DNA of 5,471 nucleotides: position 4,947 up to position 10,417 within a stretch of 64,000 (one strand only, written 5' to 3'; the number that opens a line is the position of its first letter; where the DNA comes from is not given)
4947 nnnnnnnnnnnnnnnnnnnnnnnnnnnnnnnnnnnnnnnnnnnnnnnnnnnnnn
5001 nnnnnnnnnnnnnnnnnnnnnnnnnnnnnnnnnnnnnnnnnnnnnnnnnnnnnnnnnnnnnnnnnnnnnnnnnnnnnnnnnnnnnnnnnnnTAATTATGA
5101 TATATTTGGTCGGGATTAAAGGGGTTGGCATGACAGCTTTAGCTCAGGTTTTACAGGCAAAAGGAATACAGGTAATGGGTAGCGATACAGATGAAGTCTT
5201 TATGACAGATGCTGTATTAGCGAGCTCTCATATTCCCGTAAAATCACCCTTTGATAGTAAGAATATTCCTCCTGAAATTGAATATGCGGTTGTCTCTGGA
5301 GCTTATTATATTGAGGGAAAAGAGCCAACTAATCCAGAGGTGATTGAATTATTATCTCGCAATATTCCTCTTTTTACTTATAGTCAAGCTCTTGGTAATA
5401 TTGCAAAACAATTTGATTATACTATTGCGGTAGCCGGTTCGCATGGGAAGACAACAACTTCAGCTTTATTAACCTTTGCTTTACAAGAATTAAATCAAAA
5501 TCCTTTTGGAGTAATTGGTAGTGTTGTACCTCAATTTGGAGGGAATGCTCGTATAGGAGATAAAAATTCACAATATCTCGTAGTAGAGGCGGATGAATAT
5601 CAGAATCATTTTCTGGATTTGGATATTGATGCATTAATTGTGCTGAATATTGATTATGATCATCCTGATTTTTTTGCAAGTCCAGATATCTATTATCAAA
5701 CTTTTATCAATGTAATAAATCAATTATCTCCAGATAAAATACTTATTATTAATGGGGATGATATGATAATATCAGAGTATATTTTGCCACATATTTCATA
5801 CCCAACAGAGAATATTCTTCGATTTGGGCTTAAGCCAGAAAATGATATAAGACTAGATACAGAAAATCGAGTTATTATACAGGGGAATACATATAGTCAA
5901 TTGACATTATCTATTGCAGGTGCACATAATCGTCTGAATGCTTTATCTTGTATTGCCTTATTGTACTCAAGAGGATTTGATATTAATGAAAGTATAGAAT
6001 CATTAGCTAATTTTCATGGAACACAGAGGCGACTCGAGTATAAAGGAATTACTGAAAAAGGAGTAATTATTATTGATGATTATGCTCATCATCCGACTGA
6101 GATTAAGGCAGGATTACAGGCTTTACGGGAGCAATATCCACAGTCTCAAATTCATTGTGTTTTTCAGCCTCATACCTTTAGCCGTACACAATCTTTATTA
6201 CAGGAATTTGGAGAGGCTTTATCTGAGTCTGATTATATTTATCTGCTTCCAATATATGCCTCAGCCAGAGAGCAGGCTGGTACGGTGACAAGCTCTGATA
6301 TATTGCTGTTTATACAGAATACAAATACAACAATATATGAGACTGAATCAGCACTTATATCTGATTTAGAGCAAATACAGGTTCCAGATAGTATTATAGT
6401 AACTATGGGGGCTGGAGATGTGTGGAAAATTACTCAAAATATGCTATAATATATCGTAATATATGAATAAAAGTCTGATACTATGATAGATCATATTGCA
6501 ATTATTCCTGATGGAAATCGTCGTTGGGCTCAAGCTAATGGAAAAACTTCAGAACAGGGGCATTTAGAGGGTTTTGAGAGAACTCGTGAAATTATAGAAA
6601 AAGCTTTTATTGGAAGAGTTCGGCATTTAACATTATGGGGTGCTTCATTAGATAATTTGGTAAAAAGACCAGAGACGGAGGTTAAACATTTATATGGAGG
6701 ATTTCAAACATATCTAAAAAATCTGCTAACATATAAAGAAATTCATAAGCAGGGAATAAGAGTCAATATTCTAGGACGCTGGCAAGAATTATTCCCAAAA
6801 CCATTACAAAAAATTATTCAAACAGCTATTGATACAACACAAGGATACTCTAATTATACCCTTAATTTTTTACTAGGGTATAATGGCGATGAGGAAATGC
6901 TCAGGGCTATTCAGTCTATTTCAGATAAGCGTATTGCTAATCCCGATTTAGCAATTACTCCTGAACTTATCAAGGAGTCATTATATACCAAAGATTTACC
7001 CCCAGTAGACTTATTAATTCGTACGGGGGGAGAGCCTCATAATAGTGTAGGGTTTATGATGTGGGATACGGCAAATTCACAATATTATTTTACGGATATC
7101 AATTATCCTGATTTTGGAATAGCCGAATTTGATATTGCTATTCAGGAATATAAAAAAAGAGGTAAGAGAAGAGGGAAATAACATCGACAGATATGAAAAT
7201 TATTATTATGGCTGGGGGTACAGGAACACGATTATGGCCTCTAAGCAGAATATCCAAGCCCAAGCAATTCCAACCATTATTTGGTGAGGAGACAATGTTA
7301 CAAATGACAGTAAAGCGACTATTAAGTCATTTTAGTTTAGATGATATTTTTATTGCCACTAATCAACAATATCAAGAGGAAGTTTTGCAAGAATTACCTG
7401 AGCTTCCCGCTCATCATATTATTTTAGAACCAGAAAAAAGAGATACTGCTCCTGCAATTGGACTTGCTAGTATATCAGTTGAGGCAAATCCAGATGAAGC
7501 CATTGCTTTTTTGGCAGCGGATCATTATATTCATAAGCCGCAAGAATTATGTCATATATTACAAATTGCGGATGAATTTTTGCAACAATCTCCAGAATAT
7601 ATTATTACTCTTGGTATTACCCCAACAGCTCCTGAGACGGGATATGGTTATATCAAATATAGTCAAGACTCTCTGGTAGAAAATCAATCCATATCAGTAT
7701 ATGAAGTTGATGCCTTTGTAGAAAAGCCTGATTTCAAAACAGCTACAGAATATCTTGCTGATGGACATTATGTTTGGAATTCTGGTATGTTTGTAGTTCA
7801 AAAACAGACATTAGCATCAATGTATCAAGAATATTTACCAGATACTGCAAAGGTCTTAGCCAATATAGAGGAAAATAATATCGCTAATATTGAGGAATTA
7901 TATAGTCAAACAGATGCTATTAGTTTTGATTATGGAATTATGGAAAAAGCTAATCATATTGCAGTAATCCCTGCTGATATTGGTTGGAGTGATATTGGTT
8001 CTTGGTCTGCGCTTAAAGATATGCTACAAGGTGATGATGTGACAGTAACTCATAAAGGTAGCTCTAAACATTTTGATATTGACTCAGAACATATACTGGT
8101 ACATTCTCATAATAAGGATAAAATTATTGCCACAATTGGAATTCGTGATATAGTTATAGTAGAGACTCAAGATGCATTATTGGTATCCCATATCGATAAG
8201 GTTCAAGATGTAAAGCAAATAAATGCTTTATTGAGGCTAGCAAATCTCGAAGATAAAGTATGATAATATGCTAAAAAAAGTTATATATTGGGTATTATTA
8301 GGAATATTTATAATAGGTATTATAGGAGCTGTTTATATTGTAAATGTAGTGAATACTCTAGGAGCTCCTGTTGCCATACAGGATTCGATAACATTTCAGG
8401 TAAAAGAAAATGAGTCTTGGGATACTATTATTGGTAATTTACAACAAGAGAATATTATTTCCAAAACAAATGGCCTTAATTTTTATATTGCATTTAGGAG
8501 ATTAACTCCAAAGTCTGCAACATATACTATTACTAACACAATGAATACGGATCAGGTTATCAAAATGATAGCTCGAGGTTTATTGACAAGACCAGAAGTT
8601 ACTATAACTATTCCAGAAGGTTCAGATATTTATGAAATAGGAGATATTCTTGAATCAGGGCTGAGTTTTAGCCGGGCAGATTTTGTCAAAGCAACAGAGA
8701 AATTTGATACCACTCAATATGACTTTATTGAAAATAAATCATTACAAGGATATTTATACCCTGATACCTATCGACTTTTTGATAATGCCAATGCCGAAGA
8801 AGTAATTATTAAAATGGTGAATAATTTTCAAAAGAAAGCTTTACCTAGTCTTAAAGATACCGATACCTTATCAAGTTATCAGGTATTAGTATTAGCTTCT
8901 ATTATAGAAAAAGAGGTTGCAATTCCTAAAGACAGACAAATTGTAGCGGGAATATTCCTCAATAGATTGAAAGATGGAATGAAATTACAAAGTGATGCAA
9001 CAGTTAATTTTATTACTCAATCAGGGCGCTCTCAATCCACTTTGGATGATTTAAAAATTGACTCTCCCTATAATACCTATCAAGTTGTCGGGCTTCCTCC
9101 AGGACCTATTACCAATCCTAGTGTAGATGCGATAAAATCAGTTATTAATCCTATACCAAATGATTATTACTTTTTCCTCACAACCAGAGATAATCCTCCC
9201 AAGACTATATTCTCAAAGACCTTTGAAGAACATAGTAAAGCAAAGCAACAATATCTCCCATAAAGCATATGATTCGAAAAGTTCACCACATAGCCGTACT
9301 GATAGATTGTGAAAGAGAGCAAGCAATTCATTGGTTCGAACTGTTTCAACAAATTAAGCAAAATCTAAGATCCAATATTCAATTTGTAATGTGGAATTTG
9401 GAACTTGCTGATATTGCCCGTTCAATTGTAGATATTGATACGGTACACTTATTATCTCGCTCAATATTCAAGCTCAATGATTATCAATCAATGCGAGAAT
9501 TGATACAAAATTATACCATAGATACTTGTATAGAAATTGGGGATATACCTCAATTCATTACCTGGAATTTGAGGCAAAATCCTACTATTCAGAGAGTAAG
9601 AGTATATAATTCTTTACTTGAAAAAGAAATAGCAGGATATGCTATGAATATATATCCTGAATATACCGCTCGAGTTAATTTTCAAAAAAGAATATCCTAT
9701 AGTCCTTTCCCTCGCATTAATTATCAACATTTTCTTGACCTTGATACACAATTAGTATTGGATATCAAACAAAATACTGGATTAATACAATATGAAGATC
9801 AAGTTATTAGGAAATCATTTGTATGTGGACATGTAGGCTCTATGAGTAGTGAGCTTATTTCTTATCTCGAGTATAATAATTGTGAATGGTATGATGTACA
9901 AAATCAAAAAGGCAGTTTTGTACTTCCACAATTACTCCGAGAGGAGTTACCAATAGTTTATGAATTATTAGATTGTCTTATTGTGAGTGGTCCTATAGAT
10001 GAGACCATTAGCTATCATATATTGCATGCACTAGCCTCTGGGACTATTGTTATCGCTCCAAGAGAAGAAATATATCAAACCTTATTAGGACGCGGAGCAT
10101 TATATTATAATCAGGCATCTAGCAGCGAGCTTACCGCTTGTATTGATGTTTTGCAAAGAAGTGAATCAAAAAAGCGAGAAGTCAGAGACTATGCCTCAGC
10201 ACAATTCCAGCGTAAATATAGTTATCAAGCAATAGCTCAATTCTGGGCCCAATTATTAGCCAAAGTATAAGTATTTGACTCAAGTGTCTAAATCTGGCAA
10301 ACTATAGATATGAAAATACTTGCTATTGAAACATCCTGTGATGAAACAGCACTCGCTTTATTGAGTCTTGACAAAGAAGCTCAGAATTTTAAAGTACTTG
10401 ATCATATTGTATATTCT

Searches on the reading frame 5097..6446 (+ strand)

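Call 15: search_protein_families(library=pfam, proteins=[window:5097-6446:+], max_evalue=0.00001)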
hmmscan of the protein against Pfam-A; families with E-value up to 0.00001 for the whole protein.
window:5097-6446:+ (450 aa): 3 families
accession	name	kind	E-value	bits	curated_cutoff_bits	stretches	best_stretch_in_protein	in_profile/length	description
PF08245.18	Mur_ligase_M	-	2.2e-19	70.7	24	1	112-288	1-199/200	Mur ligase middle domain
PF02875.26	Mur_ligase_C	-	2.8e-18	67.4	28.4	1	311-440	1-127/127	Mur ligase, glutamate ligase domain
PF01225.30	Mur_ligase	-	7.4e-12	45.9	21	1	2-106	2-94/95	Mur ligase family, catalytic domain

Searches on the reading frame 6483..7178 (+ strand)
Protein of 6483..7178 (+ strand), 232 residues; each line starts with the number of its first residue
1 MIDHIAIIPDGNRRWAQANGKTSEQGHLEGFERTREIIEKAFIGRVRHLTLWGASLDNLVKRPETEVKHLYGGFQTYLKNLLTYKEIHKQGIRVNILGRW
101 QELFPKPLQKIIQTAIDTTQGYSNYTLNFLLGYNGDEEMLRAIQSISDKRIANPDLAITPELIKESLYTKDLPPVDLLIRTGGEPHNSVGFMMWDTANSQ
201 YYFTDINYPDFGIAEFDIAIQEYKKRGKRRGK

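Call 15: search_protein_families(library=pfam, proteins=[window:6483-7178:+], max_evalue=0.00001)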
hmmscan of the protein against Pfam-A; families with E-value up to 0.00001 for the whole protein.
window:6483-7178:+ (232 aa): 1 family
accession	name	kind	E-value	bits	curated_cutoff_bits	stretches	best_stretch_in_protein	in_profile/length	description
PF01255.24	Prenyltransf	-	1.3e-53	182.3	27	1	8-231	1-219/219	Putative undecaprenyl diphosphate synthase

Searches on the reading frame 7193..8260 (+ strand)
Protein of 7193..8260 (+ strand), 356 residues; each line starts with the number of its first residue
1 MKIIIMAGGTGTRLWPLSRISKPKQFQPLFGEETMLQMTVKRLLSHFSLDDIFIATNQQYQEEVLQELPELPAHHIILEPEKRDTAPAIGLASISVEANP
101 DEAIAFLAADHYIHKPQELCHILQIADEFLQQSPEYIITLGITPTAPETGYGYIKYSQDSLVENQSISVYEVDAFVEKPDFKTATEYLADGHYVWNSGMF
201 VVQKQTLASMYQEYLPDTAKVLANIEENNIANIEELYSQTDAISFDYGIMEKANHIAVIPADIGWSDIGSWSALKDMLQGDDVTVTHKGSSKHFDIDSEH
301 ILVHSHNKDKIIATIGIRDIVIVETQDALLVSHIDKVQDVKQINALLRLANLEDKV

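Call 15: search_protein_families(library=pfam, proteins=[window:7193-8260:+], max_evalue=0.00001)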
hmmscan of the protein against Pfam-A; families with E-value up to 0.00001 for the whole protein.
window:7193-8260:+ (356 aa): 3 families
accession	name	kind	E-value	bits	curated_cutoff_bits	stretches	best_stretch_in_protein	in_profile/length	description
PF00483.29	NTP_transferase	-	2.1e-45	155.7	21.2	1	3-278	2-239/245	Nucleotidyl transferase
PF22640.1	ManC_GMP_beta-helix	-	2e-12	47.3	27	1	292-343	2-51/55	MannoseP isomerase/GMP-like beta-helix domain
PF12804.13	NTP_transf_3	-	1.3e-11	45.4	27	1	4-124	2-109/160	MobA-like NTP transferase domain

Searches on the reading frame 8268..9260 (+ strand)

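Call 15: search_protein_families(library=pfam, proteins=[window:8268-9260:+], max_evalue=0.00001)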
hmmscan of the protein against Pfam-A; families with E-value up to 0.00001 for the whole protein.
window:8268-9260:+ (331 aa): 1 family
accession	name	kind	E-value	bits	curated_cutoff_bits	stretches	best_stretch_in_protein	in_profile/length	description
PF02618.21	YceG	-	8.8e-75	252.1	32.4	1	43-328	1-275/275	YceG-like family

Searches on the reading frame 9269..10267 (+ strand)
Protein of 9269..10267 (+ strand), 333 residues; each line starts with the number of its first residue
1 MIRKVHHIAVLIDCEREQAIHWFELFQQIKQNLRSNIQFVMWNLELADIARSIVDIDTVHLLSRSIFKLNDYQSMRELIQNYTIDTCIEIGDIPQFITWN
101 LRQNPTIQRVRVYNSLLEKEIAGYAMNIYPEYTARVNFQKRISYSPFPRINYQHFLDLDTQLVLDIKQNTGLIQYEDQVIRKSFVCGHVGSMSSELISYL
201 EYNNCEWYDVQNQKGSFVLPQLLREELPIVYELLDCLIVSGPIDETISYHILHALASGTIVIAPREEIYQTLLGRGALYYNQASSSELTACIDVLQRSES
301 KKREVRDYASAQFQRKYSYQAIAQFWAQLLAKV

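Call 15: search_protein_families(library=pfam, proteins=[window:9269-10267:+], max_evalue=0.00001)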
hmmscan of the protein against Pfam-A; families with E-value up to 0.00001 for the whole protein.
window:9269-10267:+ (333 aa): 0 families

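Call 72: search_protein_families(library=pfam, proteins=[window:9269-10267:+], max_evalue=0.5)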
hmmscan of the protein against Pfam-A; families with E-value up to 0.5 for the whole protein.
window:9269-10267:+ (333 aa): 3 families
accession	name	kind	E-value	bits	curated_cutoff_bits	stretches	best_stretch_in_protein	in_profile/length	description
PF13524.12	Glyco_trans_1_2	-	9.8e-05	22.8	25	1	246-326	62-142/144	Glycosyl transferase-like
PF19070.5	DUF5766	-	0.023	15.4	27.4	1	13-44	5-36/77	Family of unknown function (DUF5766)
PF00534.26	Glycos_transf_1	-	0.061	13.3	26.4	1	208-308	67-168/172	Glycosyl transferases group 1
